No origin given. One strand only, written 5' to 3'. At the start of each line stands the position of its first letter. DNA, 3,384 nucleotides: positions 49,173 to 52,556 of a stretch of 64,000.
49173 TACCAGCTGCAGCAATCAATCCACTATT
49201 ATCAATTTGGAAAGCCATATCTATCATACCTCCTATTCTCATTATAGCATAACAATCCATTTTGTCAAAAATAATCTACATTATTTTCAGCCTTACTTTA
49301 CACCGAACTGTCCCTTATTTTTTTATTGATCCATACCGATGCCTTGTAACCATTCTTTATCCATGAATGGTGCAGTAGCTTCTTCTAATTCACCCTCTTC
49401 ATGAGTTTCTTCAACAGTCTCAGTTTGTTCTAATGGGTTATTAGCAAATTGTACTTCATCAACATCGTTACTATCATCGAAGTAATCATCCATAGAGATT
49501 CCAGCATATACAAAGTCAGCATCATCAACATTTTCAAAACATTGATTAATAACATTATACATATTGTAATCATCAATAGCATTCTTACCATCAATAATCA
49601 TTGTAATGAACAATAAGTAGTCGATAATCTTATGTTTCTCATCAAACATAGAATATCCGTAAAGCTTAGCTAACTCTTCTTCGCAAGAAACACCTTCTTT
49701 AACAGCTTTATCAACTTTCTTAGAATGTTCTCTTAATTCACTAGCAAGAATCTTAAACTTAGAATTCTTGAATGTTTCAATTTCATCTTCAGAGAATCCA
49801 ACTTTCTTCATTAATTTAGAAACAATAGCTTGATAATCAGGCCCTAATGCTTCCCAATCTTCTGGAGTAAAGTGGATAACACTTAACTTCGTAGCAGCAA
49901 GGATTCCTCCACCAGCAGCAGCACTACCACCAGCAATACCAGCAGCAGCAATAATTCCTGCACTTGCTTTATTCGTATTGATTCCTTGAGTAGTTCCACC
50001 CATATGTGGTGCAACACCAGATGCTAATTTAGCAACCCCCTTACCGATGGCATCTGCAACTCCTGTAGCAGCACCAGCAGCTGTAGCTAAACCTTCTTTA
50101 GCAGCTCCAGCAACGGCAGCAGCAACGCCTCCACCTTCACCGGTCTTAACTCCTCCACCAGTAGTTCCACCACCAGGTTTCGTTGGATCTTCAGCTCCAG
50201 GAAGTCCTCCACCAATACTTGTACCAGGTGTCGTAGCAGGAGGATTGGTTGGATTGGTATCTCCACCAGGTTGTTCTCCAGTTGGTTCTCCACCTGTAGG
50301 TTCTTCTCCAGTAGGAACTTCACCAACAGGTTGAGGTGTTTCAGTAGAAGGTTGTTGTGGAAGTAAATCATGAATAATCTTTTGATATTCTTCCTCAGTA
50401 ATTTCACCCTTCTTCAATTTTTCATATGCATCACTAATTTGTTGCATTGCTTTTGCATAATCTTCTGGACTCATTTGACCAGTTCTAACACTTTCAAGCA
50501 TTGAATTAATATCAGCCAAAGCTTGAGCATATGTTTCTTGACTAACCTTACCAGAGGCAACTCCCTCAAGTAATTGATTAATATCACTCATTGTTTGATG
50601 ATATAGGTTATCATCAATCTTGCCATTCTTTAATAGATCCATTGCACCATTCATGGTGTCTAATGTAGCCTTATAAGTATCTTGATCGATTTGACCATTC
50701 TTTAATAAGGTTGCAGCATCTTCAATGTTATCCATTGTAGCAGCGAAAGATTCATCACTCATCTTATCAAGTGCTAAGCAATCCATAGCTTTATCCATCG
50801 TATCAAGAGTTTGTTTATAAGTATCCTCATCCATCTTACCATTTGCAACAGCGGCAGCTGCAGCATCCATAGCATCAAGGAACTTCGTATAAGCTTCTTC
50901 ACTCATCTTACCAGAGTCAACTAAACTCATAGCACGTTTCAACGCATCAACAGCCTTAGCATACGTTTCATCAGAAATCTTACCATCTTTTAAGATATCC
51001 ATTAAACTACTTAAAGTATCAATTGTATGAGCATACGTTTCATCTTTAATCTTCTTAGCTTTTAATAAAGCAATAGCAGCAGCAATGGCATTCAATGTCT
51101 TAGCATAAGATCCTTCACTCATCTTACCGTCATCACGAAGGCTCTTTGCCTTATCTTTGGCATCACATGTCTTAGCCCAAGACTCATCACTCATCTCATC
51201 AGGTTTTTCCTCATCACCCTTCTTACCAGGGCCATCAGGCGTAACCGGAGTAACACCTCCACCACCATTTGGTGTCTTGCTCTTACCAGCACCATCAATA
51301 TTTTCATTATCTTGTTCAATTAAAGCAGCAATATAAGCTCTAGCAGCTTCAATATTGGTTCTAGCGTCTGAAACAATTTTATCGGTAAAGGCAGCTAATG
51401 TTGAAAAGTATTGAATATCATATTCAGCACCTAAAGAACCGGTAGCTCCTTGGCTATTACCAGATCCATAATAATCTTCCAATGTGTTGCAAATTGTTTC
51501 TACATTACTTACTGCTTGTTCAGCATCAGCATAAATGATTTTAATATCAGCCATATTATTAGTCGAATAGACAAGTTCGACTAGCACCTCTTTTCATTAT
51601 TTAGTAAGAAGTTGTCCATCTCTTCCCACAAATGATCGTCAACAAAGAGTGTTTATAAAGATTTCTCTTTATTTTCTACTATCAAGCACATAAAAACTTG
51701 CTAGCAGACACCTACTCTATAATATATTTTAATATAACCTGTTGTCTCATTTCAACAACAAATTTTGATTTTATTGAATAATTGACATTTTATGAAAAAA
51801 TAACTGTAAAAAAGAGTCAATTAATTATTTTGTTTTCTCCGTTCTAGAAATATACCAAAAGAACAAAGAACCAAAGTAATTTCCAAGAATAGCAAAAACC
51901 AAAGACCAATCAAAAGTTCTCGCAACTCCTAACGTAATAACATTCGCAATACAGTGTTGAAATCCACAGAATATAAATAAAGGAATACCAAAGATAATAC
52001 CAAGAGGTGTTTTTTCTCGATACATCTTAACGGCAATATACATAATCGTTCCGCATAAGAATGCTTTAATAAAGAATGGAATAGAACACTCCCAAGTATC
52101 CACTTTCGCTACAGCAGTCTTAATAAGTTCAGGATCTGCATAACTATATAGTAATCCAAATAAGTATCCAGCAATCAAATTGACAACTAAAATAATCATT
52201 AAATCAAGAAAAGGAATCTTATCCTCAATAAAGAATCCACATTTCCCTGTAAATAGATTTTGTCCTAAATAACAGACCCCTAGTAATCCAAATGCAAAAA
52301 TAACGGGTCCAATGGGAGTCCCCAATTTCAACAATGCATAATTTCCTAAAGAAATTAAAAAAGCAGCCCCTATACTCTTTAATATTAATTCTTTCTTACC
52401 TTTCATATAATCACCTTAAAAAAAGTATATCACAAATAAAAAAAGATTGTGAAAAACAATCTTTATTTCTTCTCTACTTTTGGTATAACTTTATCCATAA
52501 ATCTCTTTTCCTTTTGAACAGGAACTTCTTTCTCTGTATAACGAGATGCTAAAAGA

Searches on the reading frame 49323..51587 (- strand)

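Call 5: search_protein_families(library=pfam, proteins=[window:49323-51587:-], max_evalue=0.01)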
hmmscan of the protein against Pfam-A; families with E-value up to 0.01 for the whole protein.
window:49323-51587:- (754 aa): 6 families
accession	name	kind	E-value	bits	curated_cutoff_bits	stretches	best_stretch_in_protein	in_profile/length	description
PF09851.14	SHOCT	-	1.5e-05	25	27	1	383-409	2-28/28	Short C-terminal domain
PF07697.16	7TMR-HDED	-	0.0011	19.4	27.6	0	349-406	42-102/224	7TM-HD extracellular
PF21486.3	NUP120_helical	-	0.0021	18.8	27.7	0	202-244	28-65/129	Nucleoporin NUP120, helical domain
PF05120.17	GvpG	-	0.0051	17.4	30.6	0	378-409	31-62/67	Gas vesicle protein G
PF02840.20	Prp18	-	0.0065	17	32.5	0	136-214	10-79/143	Prp18 domain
PF15956.11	DUF4760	-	0.0082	16.8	25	0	166-263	4-105/141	Domain of unknown function (DUF4760)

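Call 6: search_protein_families(library=ncbifam, proteins=[window:49323-51587:-], max_evalue=0.01)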
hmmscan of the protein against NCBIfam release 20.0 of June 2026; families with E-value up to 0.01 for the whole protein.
window:49323-51587:- (754 aa): 1 family
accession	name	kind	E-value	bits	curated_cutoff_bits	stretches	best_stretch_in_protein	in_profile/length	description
NF041061.1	DpdD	equivalog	0.0098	14.8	300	0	262-368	418-530/704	protein DpdD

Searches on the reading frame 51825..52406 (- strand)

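Call 16: search_protein_families(library=pfam, proteins=[window:51825-52406:-], max_evalue=0.001)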
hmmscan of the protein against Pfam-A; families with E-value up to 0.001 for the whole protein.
window:51825-52406:- (193 aa): 1 family
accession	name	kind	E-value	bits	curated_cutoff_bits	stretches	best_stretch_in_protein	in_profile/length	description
PF01226.23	Form_Nir_trans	-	4.5e-17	62.7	34.6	1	7-184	21-234/240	Formate/nitrite transporter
